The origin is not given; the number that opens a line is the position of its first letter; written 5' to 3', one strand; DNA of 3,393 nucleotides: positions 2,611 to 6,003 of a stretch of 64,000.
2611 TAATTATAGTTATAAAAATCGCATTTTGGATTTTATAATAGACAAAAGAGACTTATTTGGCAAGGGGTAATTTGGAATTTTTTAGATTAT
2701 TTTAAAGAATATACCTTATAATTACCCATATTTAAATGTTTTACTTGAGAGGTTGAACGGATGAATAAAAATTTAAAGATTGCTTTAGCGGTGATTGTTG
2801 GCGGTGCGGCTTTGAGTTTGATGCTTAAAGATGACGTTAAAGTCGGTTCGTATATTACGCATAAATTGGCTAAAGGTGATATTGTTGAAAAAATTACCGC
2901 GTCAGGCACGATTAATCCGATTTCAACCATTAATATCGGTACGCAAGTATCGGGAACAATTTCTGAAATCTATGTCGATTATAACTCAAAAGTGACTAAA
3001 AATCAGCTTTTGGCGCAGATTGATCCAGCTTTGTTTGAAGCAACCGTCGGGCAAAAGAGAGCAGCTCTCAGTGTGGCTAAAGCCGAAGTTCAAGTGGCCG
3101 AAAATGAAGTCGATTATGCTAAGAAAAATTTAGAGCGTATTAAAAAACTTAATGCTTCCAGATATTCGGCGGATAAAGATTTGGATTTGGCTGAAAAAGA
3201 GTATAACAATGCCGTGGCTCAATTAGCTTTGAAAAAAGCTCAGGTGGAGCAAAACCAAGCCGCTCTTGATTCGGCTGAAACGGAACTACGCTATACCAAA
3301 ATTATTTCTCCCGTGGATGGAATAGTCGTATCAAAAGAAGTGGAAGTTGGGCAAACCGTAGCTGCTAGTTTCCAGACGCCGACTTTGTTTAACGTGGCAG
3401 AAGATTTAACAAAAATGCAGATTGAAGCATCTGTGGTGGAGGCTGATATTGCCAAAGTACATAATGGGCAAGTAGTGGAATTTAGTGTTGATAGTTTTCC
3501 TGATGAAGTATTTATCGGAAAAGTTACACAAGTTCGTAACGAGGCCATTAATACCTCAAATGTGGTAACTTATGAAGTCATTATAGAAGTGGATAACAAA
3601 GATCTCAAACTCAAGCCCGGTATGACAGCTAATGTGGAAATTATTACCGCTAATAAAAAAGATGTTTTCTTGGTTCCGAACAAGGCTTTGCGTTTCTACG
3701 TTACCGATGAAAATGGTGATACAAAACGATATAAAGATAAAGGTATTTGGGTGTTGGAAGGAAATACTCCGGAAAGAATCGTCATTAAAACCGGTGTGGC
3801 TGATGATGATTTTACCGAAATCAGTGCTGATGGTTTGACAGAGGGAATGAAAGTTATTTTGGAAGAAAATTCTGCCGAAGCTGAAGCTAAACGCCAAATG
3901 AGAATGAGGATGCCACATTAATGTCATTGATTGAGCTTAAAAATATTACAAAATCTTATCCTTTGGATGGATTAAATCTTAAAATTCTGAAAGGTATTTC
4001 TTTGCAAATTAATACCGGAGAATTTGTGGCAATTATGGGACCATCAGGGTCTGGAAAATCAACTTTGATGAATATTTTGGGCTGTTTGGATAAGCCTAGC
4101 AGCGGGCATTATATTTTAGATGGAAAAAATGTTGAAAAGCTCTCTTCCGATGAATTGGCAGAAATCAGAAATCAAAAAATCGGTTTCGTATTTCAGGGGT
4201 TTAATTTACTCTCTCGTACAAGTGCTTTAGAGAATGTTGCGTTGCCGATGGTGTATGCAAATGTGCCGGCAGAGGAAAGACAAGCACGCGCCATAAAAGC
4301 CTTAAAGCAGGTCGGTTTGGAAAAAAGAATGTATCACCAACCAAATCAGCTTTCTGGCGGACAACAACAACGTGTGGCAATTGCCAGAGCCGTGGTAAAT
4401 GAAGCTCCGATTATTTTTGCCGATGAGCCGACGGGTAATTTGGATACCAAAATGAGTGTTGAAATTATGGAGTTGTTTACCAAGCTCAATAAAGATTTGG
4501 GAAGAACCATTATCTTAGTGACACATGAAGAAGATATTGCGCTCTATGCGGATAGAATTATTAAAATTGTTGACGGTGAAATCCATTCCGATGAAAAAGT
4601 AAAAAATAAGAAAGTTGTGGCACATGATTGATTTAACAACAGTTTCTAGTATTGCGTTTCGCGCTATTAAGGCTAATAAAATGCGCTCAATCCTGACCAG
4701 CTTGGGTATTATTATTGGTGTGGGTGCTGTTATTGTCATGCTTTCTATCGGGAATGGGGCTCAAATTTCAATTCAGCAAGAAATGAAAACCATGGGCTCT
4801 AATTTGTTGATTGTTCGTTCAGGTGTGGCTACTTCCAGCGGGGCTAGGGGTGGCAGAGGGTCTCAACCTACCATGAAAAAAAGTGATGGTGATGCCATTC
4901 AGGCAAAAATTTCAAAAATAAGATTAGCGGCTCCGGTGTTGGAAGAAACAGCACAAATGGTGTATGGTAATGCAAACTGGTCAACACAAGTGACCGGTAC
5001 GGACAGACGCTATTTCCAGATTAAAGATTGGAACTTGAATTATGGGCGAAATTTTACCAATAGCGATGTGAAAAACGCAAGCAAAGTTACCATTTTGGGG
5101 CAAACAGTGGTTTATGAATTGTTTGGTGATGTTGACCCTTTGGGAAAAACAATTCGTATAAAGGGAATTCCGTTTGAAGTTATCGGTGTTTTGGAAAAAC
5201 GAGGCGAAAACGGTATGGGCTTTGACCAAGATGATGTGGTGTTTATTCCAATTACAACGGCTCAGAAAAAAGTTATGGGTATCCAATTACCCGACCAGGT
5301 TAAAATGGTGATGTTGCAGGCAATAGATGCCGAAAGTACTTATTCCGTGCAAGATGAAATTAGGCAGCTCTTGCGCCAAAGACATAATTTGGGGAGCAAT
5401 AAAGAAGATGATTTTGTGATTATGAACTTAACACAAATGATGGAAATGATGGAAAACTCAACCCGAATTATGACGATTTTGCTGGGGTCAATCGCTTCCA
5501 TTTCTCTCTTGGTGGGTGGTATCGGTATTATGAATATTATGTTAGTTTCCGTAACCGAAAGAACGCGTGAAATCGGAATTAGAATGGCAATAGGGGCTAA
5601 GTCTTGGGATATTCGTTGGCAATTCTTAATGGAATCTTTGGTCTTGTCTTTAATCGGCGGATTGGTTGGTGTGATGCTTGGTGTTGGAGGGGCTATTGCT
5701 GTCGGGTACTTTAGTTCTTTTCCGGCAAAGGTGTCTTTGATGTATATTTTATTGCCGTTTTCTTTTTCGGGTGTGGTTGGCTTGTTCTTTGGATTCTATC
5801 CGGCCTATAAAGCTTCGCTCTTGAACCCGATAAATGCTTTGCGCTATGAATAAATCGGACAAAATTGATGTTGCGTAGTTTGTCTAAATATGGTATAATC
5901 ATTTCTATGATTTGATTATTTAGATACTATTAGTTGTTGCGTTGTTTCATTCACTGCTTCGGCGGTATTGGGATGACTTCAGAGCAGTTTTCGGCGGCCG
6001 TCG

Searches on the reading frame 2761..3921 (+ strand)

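Call 82: search_protein_families(library=pfam, proteins=[window:2761-3921:+], max_evalue=0.001)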
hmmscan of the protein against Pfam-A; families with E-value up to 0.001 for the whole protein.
window:2761-3921:+ (386 aa): 2 families
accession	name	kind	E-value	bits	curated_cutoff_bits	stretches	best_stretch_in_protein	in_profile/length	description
PF16576.10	HlyD_D23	-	1e-23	84.2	30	1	44-290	5-214/214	Barrel-sandwich domain of CusB or HlyD membrane-fusion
PF13437.12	HlyD_3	-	6.6e-14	53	22.2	1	181-287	2-106/106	HlyD family secretion protein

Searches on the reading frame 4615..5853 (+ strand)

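Call 82: search_protein_families(library=pfam, proteins=[window:4615-5853:+], max_evalue=0.001)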
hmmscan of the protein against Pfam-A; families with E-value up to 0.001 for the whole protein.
window:4615-5853:+ (412 aa): 2 families
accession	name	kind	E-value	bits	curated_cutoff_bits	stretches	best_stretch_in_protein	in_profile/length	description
PF12704.14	MacB_PCD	-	1.4e-50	172.9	27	1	25-252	1-207/207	MacB-like periplasmic core domain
PF02687.27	FtsX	-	1.4e-19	70.8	25.5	1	292-404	2-119/120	FtsX-like permease C-terminal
